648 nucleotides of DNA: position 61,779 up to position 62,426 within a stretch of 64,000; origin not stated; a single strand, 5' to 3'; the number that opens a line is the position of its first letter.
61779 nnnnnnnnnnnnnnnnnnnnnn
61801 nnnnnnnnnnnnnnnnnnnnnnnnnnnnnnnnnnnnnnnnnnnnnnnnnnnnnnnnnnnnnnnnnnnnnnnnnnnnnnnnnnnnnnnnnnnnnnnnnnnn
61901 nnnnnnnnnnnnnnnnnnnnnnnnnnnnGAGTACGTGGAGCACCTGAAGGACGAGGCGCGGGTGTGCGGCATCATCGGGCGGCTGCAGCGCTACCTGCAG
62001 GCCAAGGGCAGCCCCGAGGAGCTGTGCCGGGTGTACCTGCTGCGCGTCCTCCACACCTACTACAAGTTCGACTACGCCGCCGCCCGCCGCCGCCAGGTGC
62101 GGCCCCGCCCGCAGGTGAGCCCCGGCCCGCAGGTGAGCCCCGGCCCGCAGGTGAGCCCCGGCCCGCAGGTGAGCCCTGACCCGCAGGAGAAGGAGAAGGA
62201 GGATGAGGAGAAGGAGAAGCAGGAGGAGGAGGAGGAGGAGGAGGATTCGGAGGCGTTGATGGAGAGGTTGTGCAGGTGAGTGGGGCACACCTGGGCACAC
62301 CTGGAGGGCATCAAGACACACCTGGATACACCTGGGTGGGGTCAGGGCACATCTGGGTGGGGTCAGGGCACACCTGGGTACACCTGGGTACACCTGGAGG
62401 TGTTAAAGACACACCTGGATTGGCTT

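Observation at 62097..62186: EIF3C intron composed of five in-frame 18-bp GT...AG micro-units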

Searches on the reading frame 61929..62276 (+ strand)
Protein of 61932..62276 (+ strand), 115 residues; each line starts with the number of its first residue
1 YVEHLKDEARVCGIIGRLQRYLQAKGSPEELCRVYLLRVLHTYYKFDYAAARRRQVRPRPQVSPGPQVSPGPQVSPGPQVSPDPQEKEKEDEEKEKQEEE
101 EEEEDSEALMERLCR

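Call 7: find_homologous_proteins(query=window:61932-62276:+, max_evalue=0.001)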
Query seq(115 aa) (115 aa): 10 proteins with E <= 0.001 among 1802 candidates.
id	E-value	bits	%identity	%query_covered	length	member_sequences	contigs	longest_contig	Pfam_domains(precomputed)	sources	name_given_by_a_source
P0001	5.3e-24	102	55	100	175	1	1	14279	PF05470.19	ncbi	ncbi:hypothetical protein HGM15179_021920, partial [Zosterops borbonicus]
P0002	3.7e-22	96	85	48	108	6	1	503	PF05470.19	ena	-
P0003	6.2e-22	96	85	48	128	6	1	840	PF05470.19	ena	-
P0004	6.4e-22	96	85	48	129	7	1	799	PF05470.19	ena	-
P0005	7.3e-22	95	85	48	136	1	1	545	PF05470.19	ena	-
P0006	7.6e-22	95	85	48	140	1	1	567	PF05470.19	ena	-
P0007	9.5e-22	95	84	48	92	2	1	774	PF05470.19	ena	-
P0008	1.7e-21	94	84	48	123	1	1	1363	PF05470.19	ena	-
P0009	1.9e-21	94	84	48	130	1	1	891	PF05470.19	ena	-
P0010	5.0e-21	93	50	99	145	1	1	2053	PF05470.19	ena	-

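Call 9: find_encoding_contigs(protein=P0001, flank=10000, max_places=3)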
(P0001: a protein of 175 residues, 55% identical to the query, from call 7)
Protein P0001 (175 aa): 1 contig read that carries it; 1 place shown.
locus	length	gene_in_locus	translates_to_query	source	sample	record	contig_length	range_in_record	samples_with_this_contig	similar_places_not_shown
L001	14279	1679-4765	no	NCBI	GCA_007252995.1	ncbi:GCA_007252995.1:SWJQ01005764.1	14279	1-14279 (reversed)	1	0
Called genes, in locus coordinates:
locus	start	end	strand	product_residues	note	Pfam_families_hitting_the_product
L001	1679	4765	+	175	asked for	PF05470:eIF-3c_N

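Call 10: find_encoding_contigs(protein=P0010, flank=5000, max_places=3)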
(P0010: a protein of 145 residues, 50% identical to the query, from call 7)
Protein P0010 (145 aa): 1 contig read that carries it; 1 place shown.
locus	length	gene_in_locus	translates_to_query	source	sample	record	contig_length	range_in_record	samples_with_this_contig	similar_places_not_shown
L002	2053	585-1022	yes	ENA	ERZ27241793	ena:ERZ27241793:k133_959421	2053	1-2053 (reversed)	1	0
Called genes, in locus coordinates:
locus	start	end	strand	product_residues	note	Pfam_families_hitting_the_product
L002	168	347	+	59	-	-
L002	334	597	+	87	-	PF05470:eIF-3c_N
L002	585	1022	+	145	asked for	PF05470:eIF-3c_N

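Call 13: find_encoding_contigs(protein=P0008, flank=5000, max_places=3)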
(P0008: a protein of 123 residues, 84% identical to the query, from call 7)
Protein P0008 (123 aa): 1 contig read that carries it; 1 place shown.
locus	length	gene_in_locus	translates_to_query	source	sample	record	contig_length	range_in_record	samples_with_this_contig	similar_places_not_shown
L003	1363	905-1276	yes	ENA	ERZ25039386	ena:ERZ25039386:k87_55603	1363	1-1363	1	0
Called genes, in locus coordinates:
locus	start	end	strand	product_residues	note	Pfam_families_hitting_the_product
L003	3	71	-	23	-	?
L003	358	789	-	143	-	-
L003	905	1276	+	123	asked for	PF05470:eIF-3c_N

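Call 14: find_encoding_contigs(protein=P0003, flank=5000, max_places=3)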
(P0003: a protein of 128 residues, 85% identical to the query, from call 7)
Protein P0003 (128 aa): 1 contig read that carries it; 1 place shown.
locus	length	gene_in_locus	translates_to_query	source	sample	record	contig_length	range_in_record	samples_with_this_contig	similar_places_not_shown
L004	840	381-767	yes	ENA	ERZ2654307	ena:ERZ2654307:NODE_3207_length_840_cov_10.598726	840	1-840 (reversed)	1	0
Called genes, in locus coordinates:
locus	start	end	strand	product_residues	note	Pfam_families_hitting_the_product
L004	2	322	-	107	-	?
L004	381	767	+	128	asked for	PF05470:eIF-3c_N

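Call 25: find_related_loci(query=A1, collection=metagenome_contigs, flank=3000)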
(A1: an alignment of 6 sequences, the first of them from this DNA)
Query A1 (116 aa) in metagenome_contigs; peptide patterns used: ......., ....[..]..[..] (x = any residue, [..] = any of these).
566 stretches matched a pattern; 29 encode a relative of the query (tblastn E <= 1e-3); 29 distinct loci.
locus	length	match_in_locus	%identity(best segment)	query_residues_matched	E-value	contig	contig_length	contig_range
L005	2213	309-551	52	1-116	2e-29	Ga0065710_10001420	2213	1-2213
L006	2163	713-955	52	1-116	2e-29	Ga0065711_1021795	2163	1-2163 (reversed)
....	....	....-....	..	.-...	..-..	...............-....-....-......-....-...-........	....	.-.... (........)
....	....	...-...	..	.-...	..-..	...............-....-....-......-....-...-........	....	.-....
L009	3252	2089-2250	69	1-54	4e-22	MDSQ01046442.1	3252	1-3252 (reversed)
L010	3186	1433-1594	59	1-54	3e-19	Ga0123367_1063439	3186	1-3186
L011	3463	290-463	50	1-58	5e-15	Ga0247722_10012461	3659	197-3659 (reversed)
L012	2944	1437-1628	44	1-64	5e-15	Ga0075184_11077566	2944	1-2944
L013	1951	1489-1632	54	1-48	2e-14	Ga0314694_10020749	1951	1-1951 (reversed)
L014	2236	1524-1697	50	1-58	5e-14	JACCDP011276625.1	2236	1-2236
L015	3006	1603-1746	54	1-48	1e-13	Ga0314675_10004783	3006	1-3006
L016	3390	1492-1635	54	1-48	1e-13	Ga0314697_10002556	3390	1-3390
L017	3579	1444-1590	57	1-48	1e-13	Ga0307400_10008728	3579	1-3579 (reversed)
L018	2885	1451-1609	51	1-53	1e-13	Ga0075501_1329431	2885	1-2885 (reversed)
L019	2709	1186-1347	50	1-54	2e-13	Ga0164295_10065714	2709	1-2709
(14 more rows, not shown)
